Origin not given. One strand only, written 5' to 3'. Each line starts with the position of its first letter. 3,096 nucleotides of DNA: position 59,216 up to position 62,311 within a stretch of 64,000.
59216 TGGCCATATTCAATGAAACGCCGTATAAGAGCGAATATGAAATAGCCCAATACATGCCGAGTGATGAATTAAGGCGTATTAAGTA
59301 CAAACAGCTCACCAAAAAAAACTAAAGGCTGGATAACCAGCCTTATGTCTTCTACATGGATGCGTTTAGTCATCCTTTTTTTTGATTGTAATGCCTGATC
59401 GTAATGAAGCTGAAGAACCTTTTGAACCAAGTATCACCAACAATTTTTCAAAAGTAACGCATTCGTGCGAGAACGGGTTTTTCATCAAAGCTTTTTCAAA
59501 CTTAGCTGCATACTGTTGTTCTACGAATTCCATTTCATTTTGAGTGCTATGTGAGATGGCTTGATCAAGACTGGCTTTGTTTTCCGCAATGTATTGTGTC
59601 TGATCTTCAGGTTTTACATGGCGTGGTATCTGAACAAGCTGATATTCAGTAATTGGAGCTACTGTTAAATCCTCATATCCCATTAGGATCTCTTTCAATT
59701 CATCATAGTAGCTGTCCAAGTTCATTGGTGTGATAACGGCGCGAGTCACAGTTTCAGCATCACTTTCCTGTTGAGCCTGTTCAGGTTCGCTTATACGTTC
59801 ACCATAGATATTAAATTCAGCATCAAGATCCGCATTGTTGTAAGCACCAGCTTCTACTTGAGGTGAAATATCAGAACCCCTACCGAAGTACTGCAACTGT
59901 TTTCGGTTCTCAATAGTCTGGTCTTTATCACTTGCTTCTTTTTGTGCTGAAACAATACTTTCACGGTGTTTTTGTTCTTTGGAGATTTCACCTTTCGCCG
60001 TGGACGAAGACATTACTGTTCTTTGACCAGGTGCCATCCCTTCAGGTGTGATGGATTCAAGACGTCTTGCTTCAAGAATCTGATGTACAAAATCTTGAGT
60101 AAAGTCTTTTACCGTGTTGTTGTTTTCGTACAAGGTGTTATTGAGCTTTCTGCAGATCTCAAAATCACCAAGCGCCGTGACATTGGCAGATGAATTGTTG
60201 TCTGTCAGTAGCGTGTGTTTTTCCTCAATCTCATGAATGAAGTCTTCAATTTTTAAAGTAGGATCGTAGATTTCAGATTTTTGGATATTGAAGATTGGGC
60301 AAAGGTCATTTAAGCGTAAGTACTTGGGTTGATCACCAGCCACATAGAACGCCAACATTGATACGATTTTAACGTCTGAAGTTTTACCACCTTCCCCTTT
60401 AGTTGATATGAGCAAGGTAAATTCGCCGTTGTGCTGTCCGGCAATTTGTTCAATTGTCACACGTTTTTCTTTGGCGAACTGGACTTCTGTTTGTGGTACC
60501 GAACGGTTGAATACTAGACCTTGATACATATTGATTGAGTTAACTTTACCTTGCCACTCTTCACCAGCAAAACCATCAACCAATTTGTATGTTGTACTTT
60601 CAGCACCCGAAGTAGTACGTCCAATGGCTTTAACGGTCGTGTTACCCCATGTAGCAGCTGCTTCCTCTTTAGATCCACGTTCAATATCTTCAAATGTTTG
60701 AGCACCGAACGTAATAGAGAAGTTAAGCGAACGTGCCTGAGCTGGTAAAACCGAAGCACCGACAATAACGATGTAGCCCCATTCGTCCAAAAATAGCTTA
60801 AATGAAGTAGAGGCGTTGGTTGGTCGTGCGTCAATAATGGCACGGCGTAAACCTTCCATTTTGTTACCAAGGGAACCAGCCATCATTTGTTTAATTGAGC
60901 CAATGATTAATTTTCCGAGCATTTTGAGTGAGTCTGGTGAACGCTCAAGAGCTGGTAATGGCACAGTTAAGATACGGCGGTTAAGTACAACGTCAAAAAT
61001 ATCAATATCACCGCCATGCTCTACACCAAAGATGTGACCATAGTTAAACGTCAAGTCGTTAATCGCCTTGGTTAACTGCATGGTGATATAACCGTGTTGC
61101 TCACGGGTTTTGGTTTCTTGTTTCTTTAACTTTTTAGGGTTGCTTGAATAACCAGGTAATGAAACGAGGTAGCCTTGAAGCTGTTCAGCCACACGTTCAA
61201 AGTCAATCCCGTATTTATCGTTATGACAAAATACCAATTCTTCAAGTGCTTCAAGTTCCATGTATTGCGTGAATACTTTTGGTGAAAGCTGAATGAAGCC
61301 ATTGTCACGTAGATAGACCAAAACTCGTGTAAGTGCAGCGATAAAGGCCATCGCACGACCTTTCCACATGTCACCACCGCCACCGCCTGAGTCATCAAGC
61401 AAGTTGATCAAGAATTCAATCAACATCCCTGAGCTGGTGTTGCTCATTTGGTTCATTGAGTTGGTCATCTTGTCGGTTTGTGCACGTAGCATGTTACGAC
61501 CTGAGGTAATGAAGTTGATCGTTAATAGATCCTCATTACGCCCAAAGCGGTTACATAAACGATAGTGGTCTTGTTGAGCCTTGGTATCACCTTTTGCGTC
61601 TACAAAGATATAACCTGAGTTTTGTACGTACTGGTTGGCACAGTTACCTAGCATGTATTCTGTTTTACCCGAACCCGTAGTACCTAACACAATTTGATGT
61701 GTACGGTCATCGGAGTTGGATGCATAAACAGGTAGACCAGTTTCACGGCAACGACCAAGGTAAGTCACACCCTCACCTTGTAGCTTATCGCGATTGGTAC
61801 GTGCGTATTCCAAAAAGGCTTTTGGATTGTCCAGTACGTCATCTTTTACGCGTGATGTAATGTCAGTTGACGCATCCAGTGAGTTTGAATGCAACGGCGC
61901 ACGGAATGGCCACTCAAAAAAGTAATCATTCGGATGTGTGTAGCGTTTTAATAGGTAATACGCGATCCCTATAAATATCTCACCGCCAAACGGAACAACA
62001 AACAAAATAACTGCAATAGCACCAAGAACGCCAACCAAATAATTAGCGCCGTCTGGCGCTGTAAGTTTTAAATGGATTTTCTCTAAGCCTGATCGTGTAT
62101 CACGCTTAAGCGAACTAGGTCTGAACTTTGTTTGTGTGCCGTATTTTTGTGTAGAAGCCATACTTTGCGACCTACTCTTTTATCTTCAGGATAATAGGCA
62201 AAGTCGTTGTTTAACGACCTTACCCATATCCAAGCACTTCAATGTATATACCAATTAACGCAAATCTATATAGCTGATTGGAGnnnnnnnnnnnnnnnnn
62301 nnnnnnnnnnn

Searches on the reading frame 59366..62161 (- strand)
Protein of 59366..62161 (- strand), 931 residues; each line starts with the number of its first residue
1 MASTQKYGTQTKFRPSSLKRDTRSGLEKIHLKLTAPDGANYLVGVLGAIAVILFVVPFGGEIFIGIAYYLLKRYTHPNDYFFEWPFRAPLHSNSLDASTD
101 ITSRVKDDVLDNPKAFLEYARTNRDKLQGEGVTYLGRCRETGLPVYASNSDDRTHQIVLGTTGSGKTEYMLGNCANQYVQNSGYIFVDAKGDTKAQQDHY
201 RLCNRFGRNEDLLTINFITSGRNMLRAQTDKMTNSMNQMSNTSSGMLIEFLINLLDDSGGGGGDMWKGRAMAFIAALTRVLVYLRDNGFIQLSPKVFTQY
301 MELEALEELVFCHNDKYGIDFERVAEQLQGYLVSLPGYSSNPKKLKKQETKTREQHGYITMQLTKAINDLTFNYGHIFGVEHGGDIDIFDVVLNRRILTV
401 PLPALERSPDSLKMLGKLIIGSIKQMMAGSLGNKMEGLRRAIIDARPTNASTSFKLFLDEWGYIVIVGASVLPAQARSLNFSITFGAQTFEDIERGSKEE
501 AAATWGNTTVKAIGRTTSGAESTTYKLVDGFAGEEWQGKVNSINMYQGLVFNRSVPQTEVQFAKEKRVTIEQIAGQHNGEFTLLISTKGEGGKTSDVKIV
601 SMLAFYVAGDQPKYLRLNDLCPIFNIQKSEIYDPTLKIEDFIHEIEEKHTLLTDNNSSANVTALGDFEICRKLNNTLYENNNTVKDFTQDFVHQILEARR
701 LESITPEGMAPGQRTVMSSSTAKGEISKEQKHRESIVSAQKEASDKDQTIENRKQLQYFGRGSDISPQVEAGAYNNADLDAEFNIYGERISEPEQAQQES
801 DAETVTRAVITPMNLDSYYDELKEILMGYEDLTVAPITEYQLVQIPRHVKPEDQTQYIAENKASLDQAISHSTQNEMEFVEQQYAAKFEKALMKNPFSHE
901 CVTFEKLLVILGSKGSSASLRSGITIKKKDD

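Call 74: search_protein_families(library=pfam, proteins=[window:59366-62161:-], max_evalue=0.01)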
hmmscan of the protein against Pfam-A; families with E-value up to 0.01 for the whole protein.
window:59366-62161:- (931 aa): 2 families
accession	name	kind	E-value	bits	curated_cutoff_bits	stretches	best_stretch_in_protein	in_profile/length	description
PF12696.13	TraG-D_C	-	0.00063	20.1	22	1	455-518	3-68/126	TraM recognition site of TraD and TraG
PF13401.12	AAA_22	-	0.0037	18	27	0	153-243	5-82/130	AAA domain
